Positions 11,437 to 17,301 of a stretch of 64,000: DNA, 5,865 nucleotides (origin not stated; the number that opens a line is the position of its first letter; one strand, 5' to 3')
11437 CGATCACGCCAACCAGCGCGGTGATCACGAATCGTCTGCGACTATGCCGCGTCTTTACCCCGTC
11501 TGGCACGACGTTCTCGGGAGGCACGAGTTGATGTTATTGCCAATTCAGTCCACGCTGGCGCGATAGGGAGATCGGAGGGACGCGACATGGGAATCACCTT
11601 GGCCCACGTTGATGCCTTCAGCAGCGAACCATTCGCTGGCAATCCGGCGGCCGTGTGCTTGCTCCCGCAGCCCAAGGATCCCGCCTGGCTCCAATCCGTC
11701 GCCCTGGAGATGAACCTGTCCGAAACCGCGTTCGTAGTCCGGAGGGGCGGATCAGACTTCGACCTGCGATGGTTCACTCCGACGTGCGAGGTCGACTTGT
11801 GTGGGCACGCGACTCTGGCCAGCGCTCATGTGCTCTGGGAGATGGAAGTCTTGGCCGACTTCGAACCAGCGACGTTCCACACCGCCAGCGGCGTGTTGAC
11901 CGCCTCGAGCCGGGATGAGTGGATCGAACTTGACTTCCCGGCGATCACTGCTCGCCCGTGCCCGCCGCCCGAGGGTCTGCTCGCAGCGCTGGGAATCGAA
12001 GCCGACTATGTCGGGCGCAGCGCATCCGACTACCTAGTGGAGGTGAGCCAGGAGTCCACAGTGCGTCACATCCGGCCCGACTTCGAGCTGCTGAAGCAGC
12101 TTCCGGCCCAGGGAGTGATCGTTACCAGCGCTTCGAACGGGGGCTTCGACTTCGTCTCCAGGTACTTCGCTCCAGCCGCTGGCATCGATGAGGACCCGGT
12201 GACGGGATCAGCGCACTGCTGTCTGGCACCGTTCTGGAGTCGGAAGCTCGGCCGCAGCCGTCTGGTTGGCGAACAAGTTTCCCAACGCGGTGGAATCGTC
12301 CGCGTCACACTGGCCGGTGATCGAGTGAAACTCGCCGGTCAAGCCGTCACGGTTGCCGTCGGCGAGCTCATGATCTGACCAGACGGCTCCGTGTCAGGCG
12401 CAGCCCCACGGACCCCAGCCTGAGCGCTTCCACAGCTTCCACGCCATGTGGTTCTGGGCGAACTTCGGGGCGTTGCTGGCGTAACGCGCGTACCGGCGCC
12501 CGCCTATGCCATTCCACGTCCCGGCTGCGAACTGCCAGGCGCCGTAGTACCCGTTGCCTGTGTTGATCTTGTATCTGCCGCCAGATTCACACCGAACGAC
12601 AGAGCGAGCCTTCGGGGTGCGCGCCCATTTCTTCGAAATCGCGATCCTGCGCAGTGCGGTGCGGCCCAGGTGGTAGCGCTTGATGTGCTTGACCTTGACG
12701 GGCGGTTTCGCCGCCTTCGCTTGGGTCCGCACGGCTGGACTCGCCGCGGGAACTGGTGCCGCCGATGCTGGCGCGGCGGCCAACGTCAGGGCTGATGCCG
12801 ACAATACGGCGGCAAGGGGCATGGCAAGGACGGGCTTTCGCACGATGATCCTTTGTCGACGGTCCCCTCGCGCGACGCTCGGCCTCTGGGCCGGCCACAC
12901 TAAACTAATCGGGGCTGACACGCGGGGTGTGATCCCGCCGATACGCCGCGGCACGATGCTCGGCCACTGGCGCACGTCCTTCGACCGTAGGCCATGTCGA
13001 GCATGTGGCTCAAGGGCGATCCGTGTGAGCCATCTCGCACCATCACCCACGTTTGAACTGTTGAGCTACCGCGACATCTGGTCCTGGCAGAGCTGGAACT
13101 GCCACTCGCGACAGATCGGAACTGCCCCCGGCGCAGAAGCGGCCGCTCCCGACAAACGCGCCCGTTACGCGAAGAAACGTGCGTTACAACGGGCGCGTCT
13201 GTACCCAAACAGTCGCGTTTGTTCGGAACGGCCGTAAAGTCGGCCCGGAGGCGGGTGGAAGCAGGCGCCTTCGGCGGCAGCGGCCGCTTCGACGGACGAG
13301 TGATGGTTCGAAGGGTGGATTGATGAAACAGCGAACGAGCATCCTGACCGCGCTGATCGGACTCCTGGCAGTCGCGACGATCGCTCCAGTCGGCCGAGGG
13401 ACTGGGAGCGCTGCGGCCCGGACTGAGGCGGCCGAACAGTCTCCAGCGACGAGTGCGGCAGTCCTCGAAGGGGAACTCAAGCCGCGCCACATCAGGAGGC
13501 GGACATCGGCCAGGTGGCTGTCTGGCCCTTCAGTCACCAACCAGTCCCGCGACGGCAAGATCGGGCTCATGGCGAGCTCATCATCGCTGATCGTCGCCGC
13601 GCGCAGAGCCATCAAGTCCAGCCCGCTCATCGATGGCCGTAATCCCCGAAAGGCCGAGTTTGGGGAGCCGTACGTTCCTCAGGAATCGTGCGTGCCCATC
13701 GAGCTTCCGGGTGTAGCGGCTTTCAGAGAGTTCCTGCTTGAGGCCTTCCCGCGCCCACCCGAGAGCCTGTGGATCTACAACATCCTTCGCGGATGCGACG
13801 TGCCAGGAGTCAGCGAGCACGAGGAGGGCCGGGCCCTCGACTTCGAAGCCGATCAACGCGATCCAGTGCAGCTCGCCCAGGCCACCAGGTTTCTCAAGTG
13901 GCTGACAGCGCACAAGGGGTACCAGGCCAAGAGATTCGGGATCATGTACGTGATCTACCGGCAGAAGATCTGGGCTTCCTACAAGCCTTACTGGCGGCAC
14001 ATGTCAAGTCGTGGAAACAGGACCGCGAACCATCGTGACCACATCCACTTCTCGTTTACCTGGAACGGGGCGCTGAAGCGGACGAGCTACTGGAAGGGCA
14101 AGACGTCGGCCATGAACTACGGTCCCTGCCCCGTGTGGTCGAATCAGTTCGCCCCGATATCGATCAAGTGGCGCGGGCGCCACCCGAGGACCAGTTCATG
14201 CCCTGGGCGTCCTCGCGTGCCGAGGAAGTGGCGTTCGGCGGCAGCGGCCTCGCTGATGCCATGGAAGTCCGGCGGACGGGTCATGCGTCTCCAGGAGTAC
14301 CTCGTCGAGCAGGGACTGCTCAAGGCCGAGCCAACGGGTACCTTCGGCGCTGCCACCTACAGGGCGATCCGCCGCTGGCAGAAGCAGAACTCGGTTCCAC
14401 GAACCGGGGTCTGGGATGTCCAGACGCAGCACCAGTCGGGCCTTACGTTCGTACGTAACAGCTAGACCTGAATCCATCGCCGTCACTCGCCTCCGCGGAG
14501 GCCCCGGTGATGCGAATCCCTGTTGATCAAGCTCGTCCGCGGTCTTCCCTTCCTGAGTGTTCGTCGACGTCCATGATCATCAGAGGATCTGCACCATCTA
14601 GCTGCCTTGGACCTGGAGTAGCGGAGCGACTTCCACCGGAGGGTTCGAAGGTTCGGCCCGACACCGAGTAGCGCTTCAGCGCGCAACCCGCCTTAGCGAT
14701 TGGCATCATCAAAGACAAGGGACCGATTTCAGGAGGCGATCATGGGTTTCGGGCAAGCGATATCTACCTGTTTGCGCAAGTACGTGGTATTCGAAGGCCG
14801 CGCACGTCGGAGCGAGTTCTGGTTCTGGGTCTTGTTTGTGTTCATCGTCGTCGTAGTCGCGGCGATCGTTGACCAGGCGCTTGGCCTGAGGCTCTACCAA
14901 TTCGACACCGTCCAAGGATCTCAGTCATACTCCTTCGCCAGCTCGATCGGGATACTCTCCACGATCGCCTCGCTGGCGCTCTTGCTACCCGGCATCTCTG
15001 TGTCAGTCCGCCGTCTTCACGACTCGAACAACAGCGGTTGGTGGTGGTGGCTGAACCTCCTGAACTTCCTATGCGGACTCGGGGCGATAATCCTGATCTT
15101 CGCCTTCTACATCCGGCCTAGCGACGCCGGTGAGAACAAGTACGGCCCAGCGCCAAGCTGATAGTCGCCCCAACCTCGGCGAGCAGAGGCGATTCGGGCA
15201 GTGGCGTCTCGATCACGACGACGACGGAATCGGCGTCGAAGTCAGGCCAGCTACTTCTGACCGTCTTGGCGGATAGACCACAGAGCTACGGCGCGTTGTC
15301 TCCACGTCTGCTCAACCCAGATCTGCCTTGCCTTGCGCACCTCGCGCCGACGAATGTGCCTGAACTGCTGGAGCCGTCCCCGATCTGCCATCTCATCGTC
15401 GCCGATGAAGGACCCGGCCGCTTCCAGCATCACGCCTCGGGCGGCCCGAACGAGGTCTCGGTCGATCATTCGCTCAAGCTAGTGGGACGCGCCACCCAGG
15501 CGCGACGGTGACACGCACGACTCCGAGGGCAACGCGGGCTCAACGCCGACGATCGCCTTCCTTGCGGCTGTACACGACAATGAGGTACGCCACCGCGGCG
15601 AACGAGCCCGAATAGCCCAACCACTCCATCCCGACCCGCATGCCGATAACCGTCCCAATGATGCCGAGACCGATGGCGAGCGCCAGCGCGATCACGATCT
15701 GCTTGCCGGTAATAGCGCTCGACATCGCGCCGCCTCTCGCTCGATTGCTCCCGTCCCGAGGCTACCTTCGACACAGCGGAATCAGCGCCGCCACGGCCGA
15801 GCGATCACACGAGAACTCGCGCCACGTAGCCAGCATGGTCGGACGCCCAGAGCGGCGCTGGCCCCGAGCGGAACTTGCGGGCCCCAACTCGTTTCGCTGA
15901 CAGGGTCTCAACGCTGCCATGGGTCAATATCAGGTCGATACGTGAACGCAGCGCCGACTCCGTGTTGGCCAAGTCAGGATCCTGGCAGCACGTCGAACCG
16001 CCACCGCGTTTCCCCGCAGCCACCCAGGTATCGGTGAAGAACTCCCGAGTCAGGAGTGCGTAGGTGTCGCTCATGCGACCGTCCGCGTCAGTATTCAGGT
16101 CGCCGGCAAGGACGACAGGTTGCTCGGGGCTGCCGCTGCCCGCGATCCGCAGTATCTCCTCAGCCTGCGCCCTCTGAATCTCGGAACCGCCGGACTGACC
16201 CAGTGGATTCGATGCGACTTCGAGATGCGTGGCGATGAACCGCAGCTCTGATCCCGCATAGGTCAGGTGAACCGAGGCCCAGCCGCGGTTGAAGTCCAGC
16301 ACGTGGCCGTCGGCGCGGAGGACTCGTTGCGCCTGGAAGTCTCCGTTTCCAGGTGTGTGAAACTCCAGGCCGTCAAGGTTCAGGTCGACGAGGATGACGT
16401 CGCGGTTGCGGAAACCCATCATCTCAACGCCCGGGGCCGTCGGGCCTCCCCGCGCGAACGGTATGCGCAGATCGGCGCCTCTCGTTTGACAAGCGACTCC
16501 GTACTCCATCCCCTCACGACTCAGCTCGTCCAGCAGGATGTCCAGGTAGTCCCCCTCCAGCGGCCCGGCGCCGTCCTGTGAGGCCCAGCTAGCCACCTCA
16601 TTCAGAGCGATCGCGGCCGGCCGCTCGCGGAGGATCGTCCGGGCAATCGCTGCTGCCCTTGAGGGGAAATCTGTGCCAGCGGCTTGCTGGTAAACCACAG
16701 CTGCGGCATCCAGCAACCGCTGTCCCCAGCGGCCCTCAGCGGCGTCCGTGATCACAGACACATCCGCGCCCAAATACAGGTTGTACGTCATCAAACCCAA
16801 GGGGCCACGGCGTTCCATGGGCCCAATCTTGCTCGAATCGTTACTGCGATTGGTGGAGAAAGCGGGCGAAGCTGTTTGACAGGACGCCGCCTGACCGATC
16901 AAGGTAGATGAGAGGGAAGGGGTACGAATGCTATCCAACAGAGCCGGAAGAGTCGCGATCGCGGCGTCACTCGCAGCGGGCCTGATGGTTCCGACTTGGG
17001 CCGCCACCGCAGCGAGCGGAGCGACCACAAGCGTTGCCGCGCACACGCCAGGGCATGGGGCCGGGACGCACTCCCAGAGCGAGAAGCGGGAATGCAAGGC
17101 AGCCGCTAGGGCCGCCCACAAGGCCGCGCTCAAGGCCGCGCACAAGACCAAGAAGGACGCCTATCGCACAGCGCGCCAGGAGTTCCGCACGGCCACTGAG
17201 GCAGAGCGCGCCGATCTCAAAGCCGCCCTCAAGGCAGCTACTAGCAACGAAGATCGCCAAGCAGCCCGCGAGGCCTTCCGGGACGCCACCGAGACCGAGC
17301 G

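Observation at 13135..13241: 107-nt non-coding element duplicated upstream of two secreted-protein genes 23 kb apart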

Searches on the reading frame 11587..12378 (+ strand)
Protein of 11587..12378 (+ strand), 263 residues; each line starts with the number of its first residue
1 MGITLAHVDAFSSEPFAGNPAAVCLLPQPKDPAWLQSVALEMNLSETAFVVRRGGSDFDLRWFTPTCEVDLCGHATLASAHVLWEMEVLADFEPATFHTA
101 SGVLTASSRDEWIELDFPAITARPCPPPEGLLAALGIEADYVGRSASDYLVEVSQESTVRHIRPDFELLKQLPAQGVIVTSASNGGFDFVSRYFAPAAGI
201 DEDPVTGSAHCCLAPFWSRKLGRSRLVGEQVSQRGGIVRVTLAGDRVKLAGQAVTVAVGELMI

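Call 12: search_protein_families(library=pfam, proteins=[window:11587-12378:+], max_evalue=0.01)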
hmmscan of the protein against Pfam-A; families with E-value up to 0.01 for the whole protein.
window:11587-12378:+ (263 aa): 1 family
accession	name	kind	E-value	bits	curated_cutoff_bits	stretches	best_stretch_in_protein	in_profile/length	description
PF02567.21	PhzC-PhzF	-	4e-60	204.1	27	1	8-258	1-280/281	Phenazine biosynthesis-like protein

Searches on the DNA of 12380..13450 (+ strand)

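Call 8: search_rna_families(source=window, start=12950, end=13450, threshold=evalue, max_evalue=10, show_alignments=2)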
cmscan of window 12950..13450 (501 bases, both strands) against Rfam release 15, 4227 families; matches with E-value up to 10: 1.
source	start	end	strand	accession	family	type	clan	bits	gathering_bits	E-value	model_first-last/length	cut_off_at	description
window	12958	12984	-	RF02806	PyrR208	Gene; snRNA; snoRNA; HACA-box;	-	12.9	64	6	1-60/60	no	Pyrobaculum sRNA 208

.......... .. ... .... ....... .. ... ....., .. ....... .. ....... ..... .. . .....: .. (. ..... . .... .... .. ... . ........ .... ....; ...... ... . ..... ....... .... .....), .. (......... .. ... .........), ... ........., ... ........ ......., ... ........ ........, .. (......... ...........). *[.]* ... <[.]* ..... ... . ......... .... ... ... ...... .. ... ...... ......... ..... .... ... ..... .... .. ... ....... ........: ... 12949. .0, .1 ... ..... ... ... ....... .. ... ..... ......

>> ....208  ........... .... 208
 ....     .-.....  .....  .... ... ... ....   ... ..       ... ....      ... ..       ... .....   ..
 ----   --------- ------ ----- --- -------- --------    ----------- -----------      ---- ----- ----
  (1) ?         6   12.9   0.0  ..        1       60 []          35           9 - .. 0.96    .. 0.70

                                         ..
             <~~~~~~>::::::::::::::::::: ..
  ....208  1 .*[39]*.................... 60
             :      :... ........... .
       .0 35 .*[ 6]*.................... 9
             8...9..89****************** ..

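Call 24: search_rna_families(source=window, start=12380, end=13140, threshold=evalue, max_evalue=10, show_alignments=2)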
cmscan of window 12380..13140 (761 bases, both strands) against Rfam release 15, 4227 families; matches with E-value up to 10: 1.
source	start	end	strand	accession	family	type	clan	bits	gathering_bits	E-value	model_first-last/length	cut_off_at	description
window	12958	12984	-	RF02806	PyrR208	Gene; snRNA; snoRNA; HACA-box;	-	12.9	64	9.1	1-60/60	no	Pyrobaculum sRNA 208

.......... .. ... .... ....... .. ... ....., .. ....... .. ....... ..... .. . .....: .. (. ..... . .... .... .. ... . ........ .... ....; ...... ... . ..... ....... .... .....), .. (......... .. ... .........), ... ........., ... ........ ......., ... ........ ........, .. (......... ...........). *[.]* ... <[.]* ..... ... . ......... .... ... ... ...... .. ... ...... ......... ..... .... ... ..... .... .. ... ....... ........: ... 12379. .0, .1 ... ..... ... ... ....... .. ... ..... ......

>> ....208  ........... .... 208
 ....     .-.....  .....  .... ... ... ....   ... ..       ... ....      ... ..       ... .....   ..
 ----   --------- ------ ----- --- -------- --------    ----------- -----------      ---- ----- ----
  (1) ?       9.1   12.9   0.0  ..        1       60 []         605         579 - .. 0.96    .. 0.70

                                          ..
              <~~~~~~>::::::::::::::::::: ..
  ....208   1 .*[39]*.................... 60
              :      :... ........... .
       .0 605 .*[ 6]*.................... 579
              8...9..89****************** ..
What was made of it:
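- On Any Rfam RNA family (including the ydaO c-di-AMP riboswitch): 12950-13450 and 12380-13140 at E<=10 give only a chance snoRNA-like hit outside the element (calls 8, 24).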

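Call 64: search_dna_similar(query=window:13130-13246:+, collection=plasmids, mode=distant, max_evalue=1, max_rows=15)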
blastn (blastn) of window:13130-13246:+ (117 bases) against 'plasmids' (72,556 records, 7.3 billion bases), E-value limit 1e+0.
No match.

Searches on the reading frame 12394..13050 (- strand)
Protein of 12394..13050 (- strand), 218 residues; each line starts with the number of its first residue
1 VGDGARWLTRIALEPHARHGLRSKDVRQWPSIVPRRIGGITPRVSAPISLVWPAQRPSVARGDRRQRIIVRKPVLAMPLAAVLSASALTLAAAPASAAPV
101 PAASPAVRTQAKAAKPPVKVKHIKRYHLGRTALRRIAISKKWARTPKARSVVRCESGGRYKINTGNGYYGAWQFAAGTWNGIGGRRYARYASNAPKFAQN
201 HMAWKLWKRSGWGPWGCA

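Call 12: search_protein_families(library=pfam, proteins=[window:12394-13050:-], max_evalue=0.01)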
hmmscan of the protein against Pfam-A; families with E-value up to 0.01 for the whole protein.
window:12394-13050:- (218 aa): 2 families
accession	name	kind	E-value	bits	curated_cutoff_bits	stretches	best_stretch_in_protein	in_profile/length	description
PF06737.19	Transglycosylas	-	8e-19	68.5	27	1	149-217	8-76/77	Transglycosylase-like domain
PF15685.10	GGN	-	0.0016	17.9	27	1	15-149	434-567/668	Gametogenetin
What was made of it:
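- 12394..12843 (-): Flanking gene: rpf-like transglycosylase with a signal peptide, divergent from copy 1. Pfam Transglycosylas, E 8e-19 (call 12).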

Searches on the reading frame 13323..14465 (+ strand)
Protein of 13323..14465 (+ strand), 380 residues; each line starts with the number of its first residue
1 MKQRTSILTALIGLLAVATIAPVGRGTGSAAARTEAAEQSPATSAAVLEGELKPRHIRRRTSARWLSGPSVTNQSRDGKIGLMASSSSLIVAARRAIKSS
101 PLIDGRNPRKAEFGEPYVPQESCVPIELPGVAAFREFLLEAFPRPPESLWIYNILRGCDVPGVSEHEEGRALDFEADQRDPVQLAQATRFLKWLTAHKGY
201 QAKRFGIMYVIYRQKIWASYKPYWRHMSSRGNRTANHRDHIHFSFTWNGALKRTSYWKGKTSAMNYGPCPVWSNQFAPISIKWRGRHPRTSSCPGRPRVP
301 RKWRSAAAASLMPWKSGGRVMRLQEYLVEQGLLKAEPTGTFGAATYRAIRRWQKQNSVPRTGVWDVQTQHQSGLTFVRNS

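Call 12: search_protein_families(library=pfam, proteins=[window:13323-14465:+], max_evalue=0.01)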
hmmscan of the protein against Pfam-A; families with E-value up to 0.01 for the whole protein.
window:13323-14465:+ (380 aa): 2 families
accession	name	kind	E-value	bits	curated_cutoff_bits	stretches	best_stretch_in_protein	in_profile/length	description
PF01471.23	PG_binding_1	-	2.1e-11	44.3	23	1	317-368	2-53/57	Putative peptidoglycan binding domain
PF02557.22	VanY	-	0.0022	18.2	25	1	159-198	59-101/132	D-alanyl-D-alanine carboxypeptidase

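Call 13: find_encoding_contigs(protein=window:13323-14465:+, flank=3000, max_places=6)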
Protein window:13323-14465:+ (380 aa): 4 contigs read that carry it; 3 places shown.
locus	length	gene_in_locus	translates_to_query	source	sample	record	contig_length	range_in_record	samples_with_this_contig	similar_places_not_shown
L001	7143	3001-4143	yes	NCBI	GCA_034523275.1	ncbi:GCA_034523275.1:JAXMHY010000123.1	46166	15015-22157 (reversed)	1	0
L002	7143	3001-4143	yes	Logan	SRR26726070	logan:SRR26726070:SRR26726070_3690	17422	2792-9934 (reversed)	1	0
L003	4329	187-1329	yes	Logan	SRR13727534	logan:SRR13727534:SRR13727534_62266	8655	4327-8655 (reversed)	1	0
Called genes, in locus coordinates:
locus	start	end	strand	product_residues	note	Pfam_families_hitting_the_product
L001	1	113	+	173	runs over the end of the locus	PF01475:FUR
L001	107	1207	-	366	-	PF03706:LPG_synthase_TM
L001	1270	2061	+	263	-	PF02567:PhzC-PhzF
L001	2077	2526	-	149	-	PF06737:Transglycosylas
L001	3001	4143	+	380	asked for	PF26571:VldE, PF01471:PG_binding_1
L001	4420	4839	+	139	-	PF05656:DUF805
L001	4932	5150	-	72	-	-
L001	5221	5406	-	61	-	-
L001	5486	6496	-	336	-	PF03372:Exo_endo_phos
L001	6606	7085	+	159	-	-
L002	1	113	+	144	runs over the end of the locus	PF01475:FUR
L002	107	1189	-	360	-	PF03706:LPG_synthase_TM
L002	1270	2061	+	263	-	PF02567:PhzC-PhzF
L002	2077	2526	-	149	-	PF06737:Transglycosylas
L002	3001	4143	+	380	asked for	PF26571:VldE, PF01471:PG_binding_1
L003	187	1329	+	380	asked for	PF26571:VldE, PF01471:PG_binding_1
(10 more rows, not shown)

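Call 17: find_homologous_proteins(query=window:13323-14465:+, max_evalue=1e-20)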
Query window:13323-14465:+ (380 aa): 44 proteins with E <= 1e-20 among 8000 candidates.
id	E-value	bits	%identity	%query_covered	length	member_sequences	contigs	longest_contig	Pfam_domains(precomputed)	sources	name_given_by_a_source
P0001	8.9e-258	873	100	100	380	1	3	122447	PF26571.1,PF01471.24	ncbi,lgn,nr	ncbi:MAG: peptidoglycan-binding domain-containing protein [Candidatus Nanopelagicales bacterium]|nr:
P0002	5.5e-160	551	66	99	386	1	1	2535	PF26571.1,PF01471.24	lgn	-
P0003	2.6e-98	348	46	97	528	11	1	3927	PF26571.1,PF01471.24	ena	-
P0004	2.8e-98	348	46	98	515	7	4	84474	PF26571.1,PF01471.24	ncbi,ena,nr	ncbi:MAG: hypothetical protein CMH41_04740 [Micrococcales bacterium]|nr:hypothetical protein [Microc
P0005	3.4e-98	348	50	89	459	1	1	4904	PF26571.1,PF01471.24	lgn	-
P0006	6.5e-98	347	57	74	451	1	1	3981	PF26571.1,PF01471.24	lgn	-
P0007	6.3e-96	340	52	76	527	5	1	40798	PF26571.1,PF01471.24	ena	-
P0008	1.3e-95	339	52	74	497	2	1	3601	PF26571.1,PF01471.24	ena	-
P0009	6.7e-95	337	53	74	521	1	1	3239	PF26571.1,PF01471.24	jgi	jgi:Putative peptidoglycan binding domain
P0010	1.4e-94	336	52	74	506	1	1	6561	PF26571.1,PF01471.24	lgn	-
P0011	2.5e-94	335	52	75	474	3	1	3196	PF26571.1,PF01471.24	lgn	-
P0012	1.3e-92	329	52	77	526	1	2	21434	PF26571.1,PF01471.24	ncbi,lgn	-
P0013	1.3e-90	323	54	74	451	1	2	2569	PF26571.1,PF01471.24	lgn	-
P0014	1.5e-88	316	45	97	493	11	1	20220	PF26571.1,PF01471.24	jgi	jgi:peptidoglycan hydrolase-like protein with peptidoglycan-binding domain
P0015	7.1e-88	314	48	80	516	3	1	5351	PF26571.1,PF01471.24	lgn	-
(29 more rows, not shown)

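Call 18: find_encoding_contigs(protein=P0002, flank=3000, max_places=3)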
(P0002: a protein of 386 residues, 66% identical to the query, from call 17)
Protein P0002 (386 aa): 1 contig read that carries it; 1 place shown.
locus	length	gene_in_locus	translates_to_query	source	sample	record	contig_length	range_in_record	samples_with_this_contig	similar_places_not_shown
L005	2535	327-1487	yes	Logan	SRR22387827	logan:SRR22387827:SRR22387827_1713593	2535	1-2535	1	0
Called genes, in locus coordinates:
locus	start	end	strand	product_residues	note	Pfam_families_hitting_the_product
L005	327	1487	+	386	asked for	PF26571:VldE, PF01471:PG_binding_1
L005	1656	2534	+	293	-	?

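Call 19: find_encoding_contigs(protein=P0005, flank=3000, max_places=3)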
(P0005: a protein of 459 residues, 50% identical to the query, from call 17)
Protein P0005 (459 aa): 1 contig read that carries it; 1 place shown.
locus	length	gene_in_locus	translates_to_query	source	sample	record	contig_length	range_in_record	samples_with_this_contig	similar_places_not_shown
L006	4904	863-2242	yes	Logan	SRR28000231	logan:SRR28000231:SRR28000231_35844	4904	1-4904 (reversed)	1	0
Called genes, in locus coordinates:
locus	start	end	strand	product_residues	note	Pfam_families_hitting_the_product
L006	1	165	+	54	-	?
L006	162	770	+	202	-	PF01725:Ham1p_like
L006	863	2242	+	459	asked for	PF26571:VldE, PF01471:PG_binding_1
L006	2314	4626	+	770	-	PF00990:GGDEF, PF00563:EAL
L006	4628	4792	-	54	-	-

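Call 20: find_encoding_contigs(protein=P0006, flank=3000, max_places=3)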
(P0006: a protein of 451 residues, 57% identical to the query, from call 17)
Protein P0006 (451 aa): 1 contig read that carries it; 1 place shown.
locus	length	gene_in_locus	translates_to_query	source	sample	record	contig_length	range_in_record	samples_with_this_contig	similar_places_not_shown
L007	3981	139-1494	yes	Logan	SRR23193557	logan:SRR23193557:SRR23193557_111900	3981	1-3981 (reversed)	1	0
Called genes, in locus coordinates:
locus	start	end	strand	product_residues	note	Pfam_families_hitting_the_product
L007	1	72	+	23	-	?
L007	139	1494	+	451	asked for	PF26571:VldE, PF01471:PG_binding_1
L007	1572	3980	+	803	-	?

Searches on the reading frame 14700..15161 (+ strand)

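Call 12: search_protein_families(library=pfam, proteins=[window:14700-15161:+], max_evalue=0.01)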
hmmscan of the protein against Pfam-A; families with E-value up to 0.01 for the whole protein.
window:14700-15161:+ (153 aa): 1 family
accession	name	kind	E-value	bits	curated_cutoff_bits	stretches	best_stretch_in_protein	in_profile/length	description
PF05656.20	DUF805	-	4.5e-29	101.6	25.7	1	28-150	1-111/111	Protein of unknown function (DUF805)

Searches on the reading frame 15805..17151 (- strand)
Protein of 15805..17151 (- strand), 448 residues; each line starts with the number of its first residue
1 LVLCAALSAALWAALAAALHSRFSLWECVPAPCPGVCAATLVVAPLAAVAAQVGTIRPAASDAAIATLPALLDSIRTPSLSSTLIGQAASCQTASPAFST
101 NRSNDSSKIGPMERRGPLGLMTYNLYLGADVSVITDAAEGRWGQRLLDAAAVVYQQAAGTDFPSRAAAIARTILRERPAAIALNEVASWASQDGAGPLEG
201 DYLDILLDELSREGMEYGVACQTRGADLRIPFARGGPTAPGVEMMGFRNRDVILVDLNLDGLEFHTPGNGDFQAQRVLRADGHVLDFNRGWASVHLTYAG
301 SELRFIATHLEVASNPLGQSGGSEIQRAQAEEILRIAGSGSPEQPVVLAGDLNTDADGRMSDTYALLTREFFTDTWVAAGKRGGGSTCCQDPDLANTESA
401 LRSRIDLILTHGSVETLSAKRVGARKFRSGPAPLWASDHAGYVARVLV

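Call 47: search_protein_families(library=pfam, proteins=[window:15805-17151:-], max_evalue=0.001)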
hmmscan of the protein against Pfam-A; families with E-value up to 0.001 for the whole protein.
window:15805-17151:- (448 aa): 1 family
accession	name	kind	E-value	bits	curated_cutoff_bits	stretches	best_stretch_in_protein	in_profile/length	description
PF03372.29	Exo_endo_phos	-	1.5e-11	44.9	24.5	1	121-439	1-225/225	Endonuclease/Exonuclease/phosphatase family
